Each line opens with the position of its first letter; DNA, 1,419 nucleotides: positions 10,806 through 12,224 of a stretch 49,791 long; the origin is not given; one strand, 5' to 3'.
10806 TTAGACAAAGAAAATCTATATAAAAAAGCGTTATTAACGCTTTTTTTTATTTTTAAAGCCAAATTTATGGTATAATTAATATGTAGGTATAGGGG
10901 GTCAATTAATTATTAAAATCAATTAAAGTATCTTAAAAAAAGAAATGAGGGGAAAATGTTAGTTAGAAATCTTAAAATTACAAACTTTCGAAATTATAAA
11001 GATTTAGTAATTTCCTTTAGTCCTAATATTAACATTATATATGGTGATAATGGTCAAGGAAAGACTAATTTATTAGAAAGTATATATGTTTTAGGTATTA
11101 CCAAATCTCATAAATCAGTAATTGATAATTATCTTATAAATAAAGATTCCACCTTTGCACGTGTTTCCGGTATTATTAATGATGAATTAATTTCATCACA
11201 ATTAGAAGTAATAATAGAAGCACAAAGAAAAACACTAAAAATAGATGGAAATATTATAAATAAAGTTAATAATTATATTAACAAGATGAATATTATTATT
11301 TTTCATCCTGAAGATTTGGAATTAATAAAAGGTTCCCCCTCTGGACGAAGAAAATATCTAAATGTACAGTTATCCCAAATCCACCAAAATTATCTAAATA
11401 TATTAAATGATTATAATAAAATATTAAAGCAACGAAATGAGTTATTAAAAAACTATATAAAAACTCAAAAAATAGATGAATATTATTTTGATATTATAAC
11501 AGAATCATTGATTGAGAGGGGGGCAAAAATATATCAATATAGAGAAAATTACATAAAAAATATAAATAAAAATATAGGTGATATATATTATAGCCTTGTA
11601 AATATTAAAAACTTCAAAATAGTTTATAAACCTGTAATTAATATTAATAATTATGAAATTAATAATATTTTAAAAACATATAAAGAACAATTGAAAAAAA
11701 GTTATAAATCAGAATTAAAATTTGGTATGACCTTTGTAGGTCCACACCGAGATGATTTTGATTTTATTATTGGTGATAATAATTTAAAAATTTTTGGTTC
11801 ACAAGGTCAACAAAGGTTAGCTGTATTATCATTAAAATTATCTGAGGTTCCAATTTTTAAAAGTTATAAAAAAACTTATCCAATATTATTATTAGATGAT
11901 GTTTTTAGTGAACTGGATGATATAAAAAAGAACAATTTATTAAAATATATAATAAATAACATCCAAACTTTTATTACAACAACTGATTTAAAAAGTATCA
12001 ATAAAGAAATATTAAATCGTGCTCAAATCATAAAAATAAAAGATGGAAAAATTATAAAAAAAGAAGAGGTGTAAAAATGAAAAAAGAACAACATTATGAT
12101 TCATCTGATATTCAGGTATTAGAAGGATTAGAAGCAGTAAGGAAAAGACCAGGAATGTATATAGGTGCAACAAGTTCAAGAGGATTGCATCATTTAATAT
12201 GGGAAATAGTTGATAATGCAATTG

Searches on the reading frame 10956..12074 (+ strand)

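Call 39: search_protein_families(library=pfam, proteins=[window:10956-12074:+], max_evalue=0.001)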
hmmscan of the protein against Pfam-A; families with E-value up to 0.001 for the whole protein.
window:10956-12074:+ (372 aa): 3 families
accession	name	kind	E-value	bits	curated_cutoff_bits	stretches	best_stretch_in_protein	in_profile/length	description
PF02463.25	SMC_N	-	2.3e-21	76.7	40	1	3-350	2-204/220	RecF/RecN/SMC N terminal domain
PF13175.12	AAA_15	-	1.8e-08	34.9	32.1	1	1-279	1-212/374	AAA ATPase domain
PF13476.12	AAA_23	-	1.1e-07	33.1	27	1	6-205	2-188/201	AAA domain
